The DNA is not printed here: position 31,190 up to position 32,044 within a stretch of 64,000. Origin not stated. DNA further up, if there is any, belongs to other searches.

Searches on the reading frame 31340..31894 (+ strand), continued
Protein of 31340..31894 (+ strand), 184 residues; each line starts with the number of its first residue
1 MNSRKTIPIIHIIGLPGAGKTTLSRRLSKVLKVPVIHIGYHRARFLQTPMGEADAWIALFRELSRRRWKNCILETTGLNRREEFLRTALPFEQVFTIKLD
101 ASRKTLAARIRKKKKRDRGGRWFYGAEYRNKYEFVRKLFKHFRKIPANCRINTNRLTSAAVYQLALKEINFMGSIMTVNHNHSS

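Call 39: search_solved_structures(query=A1, max_evalue=10, show_alignments=2)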
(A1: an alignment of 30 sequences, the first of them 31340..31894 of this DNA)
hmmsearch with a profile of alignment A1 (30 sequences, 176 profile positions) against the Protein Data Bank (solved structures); distinct sequences matched with E-value up to 10: 121 (the best 60 are shown).
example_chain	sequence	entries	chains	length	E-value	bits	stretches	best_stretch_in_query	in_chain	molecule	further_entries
9d2f_A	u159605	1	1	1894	2.1e-05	27.4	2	11-32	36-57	Adenylate kinase 9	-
9fqr_Xf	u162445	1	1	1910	3.6e-05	26.6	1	4-39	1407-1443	Cilia- and flagella-associated protein 276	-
3trf_A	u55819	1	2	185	0.0006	22.6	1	3-171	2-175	Shikimate kinase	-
6c2u_A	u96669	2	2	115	0.0014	21.5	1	3-30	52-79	phosphate-loop protein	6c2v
7yq0_A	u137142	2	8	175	0.0019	21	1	8-72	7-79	Adenylyl-sulfate kinase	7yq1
2yvu_A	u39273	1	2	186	0.0034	20.2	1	8-77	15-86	Probable adenylyl-sulfate kinase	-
1l4u_A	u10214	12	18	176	0.0036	20.1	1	9-36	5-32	SHIKIMATE KINASE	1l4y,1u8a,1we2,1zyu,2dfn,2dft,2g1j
3vaa_A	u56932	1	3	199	0.0039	20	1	7-65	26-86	Shikimate kinase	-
2iyq_A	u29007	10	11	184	0.0041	19.9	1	9-36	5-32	SHIKIMATE KINASE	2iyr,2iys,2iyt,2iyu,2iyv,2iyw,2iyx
4mkh_A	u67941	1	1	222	0.0061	19.4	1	9-55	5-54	Adenylate kinase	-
8puu_A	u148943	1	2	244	0.03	17.1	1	9-34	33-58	Deoxynucleoside kinase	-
9cc8_A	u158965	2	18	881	0.031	17.1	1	3-40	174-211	NLR-required for cell death 4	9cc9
2jas_A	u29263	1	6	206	0.05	16.4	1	9-35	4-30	DEOXYGUANOSINE KINASE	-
4qbf_A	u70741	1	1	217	0.051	16.4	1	9-55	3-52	Adenylate kinase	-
3dkv_A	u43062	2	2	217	0.051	16.4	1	9-55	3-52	Adenylate kinase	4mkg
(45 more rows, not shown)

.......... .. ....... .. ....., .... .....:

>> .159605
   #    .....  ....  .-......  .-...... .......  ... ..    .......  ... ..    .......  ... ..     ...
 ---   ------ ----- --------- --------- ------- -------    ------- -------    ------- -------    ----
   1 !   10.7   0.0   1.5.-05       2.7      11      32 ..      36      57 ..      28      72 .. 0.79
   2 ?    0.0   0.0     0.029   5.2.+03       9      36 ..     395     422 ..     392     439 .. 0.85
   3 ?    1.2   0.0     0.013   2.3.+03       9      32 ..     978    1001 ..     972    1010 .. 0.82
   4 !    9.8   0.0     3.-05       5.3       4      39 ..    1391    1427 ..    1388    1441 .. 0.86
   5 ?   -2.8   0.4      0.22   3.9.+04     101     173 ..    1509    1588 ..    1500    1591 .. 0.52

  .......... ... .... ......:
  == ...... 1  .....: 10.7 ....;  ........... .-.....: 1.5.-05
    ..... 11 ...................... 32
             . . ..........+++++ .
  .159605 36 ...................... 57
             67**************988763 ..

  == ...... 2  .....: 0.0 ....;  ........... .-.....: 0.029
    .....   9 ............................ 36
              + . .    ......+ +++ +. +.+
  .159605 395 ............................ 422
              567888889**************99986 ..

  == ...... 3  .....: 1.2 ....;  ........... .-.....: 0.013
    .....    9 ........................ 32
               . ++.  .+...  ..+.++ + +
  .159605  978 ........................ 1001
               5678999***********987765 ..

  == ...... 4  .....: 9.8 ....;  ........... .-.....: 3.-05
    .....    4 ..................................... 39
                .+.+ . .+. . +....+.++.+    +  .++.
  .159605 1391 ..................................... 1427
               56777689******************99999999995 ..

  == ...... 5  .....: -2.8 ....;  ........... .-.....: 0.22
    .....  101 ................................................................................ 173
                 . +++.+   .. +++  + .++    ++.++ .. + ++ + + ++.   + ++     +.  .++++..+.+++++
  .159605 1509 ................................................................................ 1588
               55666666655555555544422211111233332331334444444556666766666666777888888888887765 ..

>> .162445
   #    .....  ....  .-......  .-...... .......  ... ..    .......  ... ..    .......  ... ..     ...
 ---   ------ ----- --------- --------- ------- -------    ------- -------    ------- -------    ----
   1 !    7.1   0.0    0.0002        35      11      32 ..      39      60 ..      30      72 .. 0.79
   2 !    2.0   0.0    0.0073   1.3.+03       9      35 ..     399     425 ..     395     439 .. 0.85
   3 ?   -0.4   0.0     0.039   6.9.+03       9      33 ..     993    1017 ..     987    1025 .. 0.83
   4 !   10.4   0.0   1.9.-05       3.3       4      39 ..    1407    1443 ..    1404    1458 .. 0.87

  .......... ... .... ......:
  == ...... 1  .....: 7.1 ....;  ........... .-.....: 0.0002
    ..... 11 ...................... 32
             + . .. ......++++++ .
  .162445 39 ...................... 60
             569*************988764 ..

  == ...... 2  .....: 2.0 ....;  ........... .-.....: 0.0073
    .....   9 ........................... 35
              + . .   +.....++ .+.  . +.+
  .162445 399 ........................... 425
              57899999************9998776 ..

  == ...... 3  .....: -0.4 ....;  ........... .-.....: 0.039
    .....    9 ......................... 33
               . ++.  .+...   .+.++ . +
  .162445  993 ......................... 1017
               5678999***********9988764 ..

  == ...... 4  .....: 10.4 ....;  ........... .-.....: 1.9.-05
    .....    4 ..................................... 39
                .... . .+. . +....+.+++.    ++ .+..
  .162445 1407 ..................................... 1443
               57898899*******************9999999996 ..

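Call 41: search_protein_families(library=phrogs, proteins=[window:31340-31894:+], max_evalue=0.01)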
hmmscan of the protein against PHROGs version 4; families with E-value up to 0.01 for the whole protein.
window:31340-31894:+ (184 aa): 4 families
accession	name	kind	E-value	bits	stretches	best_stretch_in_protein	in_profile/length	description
phrog_10255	-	other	1.2e-05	26.2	1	9-37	3-31/230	kinase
phrog_761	-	other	0.00038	21.2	1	5-37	17-49/362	thymidylate kinase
phrog_168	-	DNA, RNA and nucleotide metabolism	0.00093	20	1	5-48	40-83/314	clamp loader of DNA polymerase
phrog_2071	-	other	0.0024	18.7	1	9-36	18-44/282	ATPase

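Call 52: find_related_loci(query=A1, collection=viral_contigs, flank=5000)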
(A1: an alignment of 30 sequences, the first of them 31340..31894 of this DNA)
Query A1 (184 aa) in viral_contigs; peptide patterns used: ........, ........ (x = any residue, [..] = any of these).
2 stretches matched a pattern, but none encodes a relative of the query by tblastn (E <= 1e-3).

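Call 60: fold_search(model_id=the predicted structure, library=pdb)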
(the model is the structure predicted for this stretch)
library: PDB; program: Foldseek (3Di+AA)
matches with E <= 10: 1334; with E <= 0.001: 114
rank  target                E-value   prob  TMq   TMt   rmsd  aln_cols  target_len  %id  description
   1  3trf_B                4.8e-06  1.00  0.52  0.56   7.1       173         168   22  Structure of a shikimate kinase (aroK) from Coxiella burnetii (released 2011-09-21)
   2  1kag_B                8.0e-06  1.00  0.54  0.64   4.2       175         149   16  Crystal Structure of the Escherichia coli Shikimate Kinase I (AroK) (released 2002-05-08)
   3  4eun                  8.0e-06  1.00  0.51  0.54   6.7       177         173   13  Crystal structure of a sugar kinase (Target EFI-502144 from Janibacter sp. HTCC2649), unliganded structure (released 2012-05-16)
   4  2iyx                  8.5e-06  1.00  0.54  0.58   6.1       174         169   22  Shikimate kinase from Mycobacterium tuberculosis in complex with shikimate and SO4 (released 2006-10-11)
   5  2axp_A                1.2e-05  1.00  0.48  0.51   6.1       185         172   17  X-Ray Crystal Structure of Protein BSU20280 from Bacillus subtilis. Northeast Structural Genomics Consortium Target SR (released 2005-09-13)
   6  3vaa_A                1.6e-05  1.00  0.44  0.46   6.9       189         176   19  1.7 Angstrom Resolution Crystal Structure of Shikimate Kinase from Bacteroides thetaiotaomicron (released 2012-01-18)
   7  2iyr_A                2.0e-05  1.00  0.53  0.58   6.2       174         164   22  Shikimate kinase from Mycobacterium tuberculosis in complex with shikimate (released 2006-10-11)
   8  1shk_B                2.1e-05  1.00  0.50  0.57   5.0       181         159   16  THE THREE-DIMENSIONAL STRUCTURE OF SHIKIMATE KINASE FROM ERWINIA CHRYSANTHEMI (released 1998-11-18)
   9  2g1j_A                2.1e-05  1.00  0.51  0.57   5.4       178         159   24  Crystal structure of Mycobacterium tuberculosis Shikimate Kinase at 2.0 angstrom resolution (released 2006-07-18)
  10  4y0a                  2.2e-05  1.00  0.55  0.56   5.9       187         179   19  Shikimate kinase from Acinetobacter baumannii in complex with shikimate (released 2015-08-12)
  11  1e6c_A                2.4e-05  1.00  0.49  0.52   6.9       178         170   20  K15M MUTANT OF SHIKIMATE KINASE FROM ERWINIA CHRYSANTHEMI (released 2001-06-20)
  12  2iys                  2.7e-05  1.00  0.52  0.54   4.8       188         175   21  Shikimate kinase from Mycobacterium tuberculosis in complex with shikimate, open LID (conf. A) (released 2006-10-11)
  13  2iyz                  3.3e-05  1.00  0.54  0.58   6.1       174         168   22  Shikimate kinase from Mycobacterium tuberculosis in complex with shikimate-3-phosphate and ADP (released 2006-10-11)
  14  3vaa_C                3.3e-05  1.00  0.43  0.46   6.9       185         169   19  1.7 Angstrom Resolution Crystal Structure of Shikimate Kinase from Bacteroides thetaiotaomicron (released 2012-01-18)
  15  2rhm_C                3.3e-05  1.00  0.45  0.44   7.0       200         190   16  Crystal structure of a putative kinase (caur_3907) from chloroflexus aurantiacus j-10-fl at 1.70 A resolution (released 2007-11-20)
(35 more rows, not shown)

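Call 62: find_homologous_proteins(query=A3, max_evalue=0.001)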
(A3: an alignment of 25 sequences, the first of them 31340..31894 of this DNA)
Query A3 (25 sequences) (184 aa, profile of the alignment): 523 proteins with E <= 0.001 among 8000 candidates; the best 120 are listed.
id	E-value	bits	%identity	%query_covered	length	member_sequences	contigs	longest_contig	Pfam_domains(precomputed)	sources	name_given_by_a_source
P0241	7.8e-86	304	58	90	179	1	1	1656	PF13671.13,PF13207.13,PF13238.13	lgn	-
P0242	8.2e-86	304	57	91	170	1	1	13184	PF13671.13,PF13207.13,PF01202.29,PF13238.13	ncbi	-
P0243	8.9e-86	304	57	91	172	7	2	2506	PF13671.13,PF13207.13,PF01202.29,PF13238.13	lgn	-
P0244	1.1e-85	304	59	90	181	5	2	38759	PF13671.13,PF13207.13,PF13238.13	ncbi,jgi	-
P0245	1.2e-85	303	60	93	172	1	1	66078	PF13207.13,PF01202.29,PF13238.13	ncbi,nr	ncbi:MAG: hypothetical protein E3K32_07370 [wastewater metagenome]|nr:hypothetical protein [Candidat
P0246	2.8e-85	302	60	90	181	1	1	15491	PF13207.13,PF13238.13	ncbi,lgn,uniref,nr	ncbi:MAG: Cytidylate kinase [Candidatus Scalindua rubra]|uniref:Cytidylate kinase n=1 Tax=Candidatus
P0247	5.8e-85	301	61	89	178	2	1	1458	PF13671.13,PF13207.13,PF13238.13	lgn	-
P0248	6.7e-85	301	63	89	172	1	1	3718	PF13671.13,PF13207.13,PF01202.29,PF13238.13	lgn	-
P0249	1.2e-84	300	59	91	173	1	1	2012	PF13238.13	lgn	-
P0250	1.3e-84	300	59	91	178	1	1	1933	PF13207.13,PF13238.13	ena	-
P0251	1.8e-84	300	60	89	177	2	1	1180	PF13671.13,PF13207.13,PF13238.13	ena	-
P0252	1.8e-84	300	60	88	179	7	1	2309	PF13207.13,PF13238.13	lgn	-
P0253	2.1e-84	299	60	91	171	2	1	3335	PF13671.13,PF01202.29,PF13238.13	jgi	jgi:shikimate kinase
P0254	2.3e-84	299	58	90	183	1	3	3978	PF13207.13,PF01202.29,PF13238.13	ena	-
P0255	2.6e-84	299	56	90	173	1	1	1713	PF13238.13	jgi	jgi:thymidylate kinase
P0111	5.3e-81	288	70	93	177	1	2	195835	PF13671.13,PF13207.13,PF13238.13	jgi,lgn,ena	-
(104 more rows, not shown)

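Call 69: search_protein_families(library=pfam, proteins=[L021:2782-5118:+, L021:8586-9572:+, L039:2928-3614:+, L026:8640-9269:+, L033:2325-2615:+, L039:6198-6905:+, L010:2040-3248:+, L018:1641-2642:+, L016:775-1539:+], max_evalue=0.001)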
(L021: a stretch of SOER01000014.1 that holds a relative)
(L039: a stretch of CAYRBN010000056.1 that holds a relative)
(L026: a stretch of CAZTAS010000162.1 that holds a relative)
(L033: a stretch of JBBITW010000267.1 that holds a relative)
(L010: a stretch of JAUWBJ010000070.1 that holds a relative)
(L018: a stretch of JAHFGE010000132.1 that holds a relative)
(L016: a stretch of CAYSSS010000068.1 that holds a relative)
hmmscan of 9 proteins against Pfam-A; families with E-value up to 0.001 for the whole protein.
L021:2782-5118:+ (778 aa): 5 families
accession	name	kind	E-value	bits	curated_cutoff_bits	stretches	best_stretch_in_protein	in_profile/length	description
PF22590.2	Cas3-like_C_2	-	7.7e-18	65.2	27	1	494-587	2-105/106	CRISPR-associated nuclease/helicase Cas3, C-terminal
PF00271.37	Helicase_C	-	1.7e-09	38.3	23.5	1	483-587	4-110/110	Helicase conserved C-terminal domain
PF04851.21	ResIII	-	6.6e-09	36.3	22.5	1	257-444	10-161/164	Type III restriction enzyme, res subunit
PF00270.35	DEAD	-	1.2e-08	35.3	26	1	276-444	19-159/167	DEAD/DEAH box helicase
PF18019.7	Cas3_HD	-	4.4e-05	24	23.1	1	20-124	17-134/207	Cas3, HD domain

L021:8586-9572:+ (328 aa): 1 family
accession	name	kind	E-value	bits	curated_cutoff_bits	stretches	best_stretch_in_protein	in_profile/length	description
PF01867.21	Cas_Cas1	-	5.7e-79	265.7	22.3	1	3-295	1-282/283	CRISPR associated protein Cas1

L039:2928-3614:+ (228 aa): 2 families
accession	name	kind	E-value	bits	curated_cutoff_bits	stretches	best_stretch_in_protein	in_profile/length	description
PF17262.7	Cas6b_C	-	2.2e-31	108.9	39.4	1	105-222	2-112/114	Cas6b C-terminal domain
PF17955.6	Cas6b_N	-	4.1e-17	62.6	25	1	2-97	3-100/105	Cas6b N-terminal domain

L026:8640-9269:+ (209 aa): 2 families
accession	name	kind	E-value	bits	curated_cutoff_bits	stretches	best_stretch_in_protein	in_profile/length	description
PF01930.23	Cas_Cas4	-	1.5e-15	58.1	22.7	1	22-205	3-158/160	Domain of unknown function DUF83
PF12705.13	PDDEXK_1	-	2e-13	51.3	22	1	90-206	121-247/247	PD-(D/E)XK nuclease superfamily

L033:2325-2615:+ (96 aa): 1 family
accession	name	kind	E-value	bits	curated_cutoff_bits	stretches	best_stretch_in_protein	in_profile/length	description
PF09827.14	CRISPR_Cas2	-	3.5e-22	78.8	23.8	1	1-75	1-74/74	CRISPR associated protein Cas2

L039:6198-6905:+ (235 aa): 1 family
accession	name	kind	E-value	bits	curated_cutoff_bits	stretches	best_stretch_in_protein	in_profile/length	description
PF09704.15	Cas_Cas5d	-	3e-07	31.1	23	1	11-127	9-140/217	CRISPR-associated protein (Cas_Cas5)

L010:2040-3248:+ (402 aa): 3 families
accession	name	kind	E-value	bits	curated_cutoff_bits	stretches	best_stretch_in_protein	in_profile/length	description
PF13635.12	DUF4143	-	1.5e-26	93.5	28.1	1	200-348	2-160/160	Domain of unknown function (DUF4143)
PF13173.12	AAA_14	-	3.9e-24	85.5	27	1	17-144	2-128/129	AAA domain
PF08279.18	HTH_11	-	0.00028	21.1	25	0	217-256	5-43/55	HTH domain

L018:1641-2642:+ (333 aa): 1 family
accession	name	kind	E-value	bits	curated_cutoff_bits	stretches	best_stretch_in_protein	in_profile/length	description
PF13310.11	Virulence_RhuM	-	3.2e-111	371.1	33.7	1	66-310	1-248/252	Virulence protein RhuM family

L016:775-1539:+ (254 aa): 1 family
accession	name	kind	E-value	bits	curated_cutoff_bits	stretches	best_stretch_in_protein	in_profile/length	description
PF07929.16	PRiA4_ORF3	-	3.9e-15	56.4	26.6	1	124-247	13-128/173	Plasmid pRiA4b ORF-3-like protein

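Call 71: predict_structure(alignment_id=A4)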
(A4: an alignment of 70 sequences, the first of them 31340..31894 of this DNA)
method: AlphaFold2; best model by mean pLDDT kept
length: 184 residues; sequences in the alignment: 70
mean_pLDDT: 87.3   pTM: 0.84
mean pLDDT of the five models: 87.3, 86.1, 85.0, 82.8, 82.1
residues with pLDDT >= 90: 109; 70-90: 55; 50-70: 18; < 50: 2
segments of 3 or more residues with pLDDT < 50: none
pLDDT, mean of each block of 10 residues (from residue 1): 77 95 97 92 87 91 92 88 75 88 95 74 68 92 95 97 97 81 67
secondary structure, 60 per line:
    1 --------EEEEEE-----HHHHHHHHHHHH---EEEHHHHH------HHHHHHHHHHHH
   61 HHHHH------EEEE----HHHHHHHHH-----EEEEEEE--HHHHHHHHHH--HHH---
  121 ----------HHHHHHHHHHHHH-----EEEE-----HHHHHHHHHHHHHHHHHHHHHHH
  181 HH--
elements in order: E9-14 H20-31 E35-37 H38-42 H49-65 E72-75 H80-88 E94-100 H103-112 H131-143 E149-152 H158-182

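Call 75: fold_search(model_id=the predicted structure, library=pdb)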
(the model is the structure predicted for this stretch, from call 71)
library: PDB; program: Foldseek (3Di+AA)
matches with E <= 10: 1535; with E <= 0.001: 236
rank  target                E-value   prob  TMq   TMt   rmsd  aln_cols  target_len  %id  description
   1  2iyq                  8.1e-07  1.00  0.59  0.64   4.1       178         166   22  Shikimate kinase from Mycobacterium tuberculosis in complex with shikimate and ADP (released 2006-10-11)
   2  1l4u                  9.7e-07  1.00  0.60  0.66   4.3       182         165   21  CRYSTAL STRUCTURE OF SHIKIMATE KINASE FROM MYCOBACTERIUM TUBERCULOSIS IN COMPLEX WITH MGADP AND PT(II) AT 1.8 ANGSTROM R (released 2002-06-12)
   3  2iyv                  1.5e-06  1.00  0.60  0.61   5.4       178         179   20  Shikimate kinase from Mycobacterium tuberculosis in complex with ADP, open LID (conf. B) (released 2006-10-11)
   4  3vaa_A                1.7e-06  1.00  0.60  0.62   5.3       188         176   19  1.7 Angstrom Resolution Crystal Structure of Shikimate Kinase from Bacteroides thetaiotaomicron (released 2012-01-18)
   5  3t61_A                1.8e-06  1.00  0.67  0.69   5.0       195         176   15  Crystal Structure of a gluconokinase from Sinorhizobium meliloti 1021 (released 2011-08-17)
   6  2iyu                  2.5e-06  1.00  0.61  0.66   5.0       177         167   21  Shikimate kinase from Mycobacterium tuberculosis in complex with ADP, open LID (conf. A) (released 2006-10-11)
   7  2iyr_B                2.8e-06  1.00  0.57  0.62   4.5       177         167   21  Shikimate kinase from Mycobacterium tuberculosis in complex with shikimate (released 2006-10-11)
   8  4y0a                  3.0e-06  1.00  0.62  0.63   3.9       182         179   20  Shikimate kinase from Acinetobacter baumannii in complex with shikimate (released 2015-08-12)
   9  2iyw                  4.1e-06  1.00  0.60  0.62   5.4       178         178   20  Shikimate kinase from Mycobacterium tuberculosis in complex with MgATP, open LID (conf. B) (released 2006-10-18)
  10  3a4l_B                4.1e-06  1.00  0.63  0.50   4.2       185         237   20  Crystal structure of archaeal O-phosphoseryl-tRNA(Sec) kinase (released 2009-10-20)
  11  1u8a                  4.4e-06  1.00  0.57  0.63   4.7       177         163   21  Crystal Structure of Mycobacterium Tuberculosis Shikimate Kinase in Complex with Shikimate and ADP at 2.15 Angstrom Reso (released 2004-10-19)
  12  2iys                  4.7e-06  1.00  0.60  0.63   4.8       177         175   22  Shikimate kinase from Mycobacterium tuberculosis in complex with shikimate, open LID (conf. A) (released 2006-10-11)
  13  2rhm_D                5.0e-06  1.00  0.59  0.59   4.7       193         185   21  Crystal structure of a putative kinase (caur_3907) from chloroflexus aurantiacus j-10-fl at 1.70 A resolution (released 2007-11-20)
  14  3vaa_C                5.3e-06  1.00  0.57  0.61   5.2       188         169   21  1.7 Angstrom Resolution Crystal Structure of Shikimate Kinase from Bacteroides thetaiotaomicron (released 2012-01-18)
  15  2iyx                  6.0e-06  1.00  0.59  0.63   4.3       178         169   21  Shikimate kinase from Mycobacterium tuberculosis in complex with shikimate and SO4 (released 2006-10-11)
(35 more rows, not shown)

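Call 97: search_protein_families(library=pfam, alignment_id=A4, max_evalue=0.001)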
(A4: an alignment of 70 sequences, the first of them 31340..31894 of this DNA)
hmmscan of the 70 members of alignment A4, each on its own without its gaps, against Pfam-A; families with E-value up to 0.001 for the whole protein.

A. member 1, window:31340-31894:+ (184 aa): 5 families
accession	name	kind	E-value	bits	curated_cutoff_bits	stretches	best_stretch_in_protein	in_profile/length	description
PF13238.12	AAA_18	-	9.9e-10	39.4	29.4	1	10-119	1-117/128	AAA domain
PF13671.12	AAA_33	-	1.6e-07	32.2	27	1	10-116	2-121/143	AAA domain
PF01202.28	SKI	-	1.6e-05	25.6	22.1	0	16-116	1-108/159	Shikimate kinase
PF13207.12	AAA_17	-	3.2e-05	24.7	27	0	13-39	1-27/136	AAA domain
PF13191.12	AAA_16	-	0.0003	21.8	32.6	1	6-90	23-103/167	AAA ATPase domain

B. families by the number of members that match (of 70 scanned): 18 families
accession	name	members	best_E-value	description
PF13238.12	AAA_18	70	2.1e-11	AAA domain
PF13671.12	AAA_33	66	1.1e-08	AAA domain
PF13207.12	AAA_17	65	5.7e-08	AAA domain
PF01202.28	SKI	53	1.2e-06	Shikimate kinase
PF13191.12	AAA_16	33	1.4e-05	AAA ATPase domain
PF13401.12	AAA_22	31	8.6e-05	AAA domain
PF00004.35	AAA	18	1.2e-07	ATPase family associated with various cellular activities (AAA)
PF00406.28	ADK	10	3.4e-05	Adenylate kinase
PF13521.12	AAA_28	8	0.00019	AAA domain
PF02224.24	Cytidylate_kin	4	8.3e-05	Cytidylate kinase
PF01712.25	dNK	3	5.5e-05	Deoxynucleoside kinase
PF20720.3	nSTAND3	3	0.00058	Novel STAND NTPase 3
PF08433.16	KTI12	2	0.00065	Chromatin associated protein KTI12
PF01591.24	6PF2K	1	0.00023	6-phosphofructo-2-kinase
PF22718.1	SNaCT13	1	0.00027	Short NACHT-associated C-Terminal domain, family 13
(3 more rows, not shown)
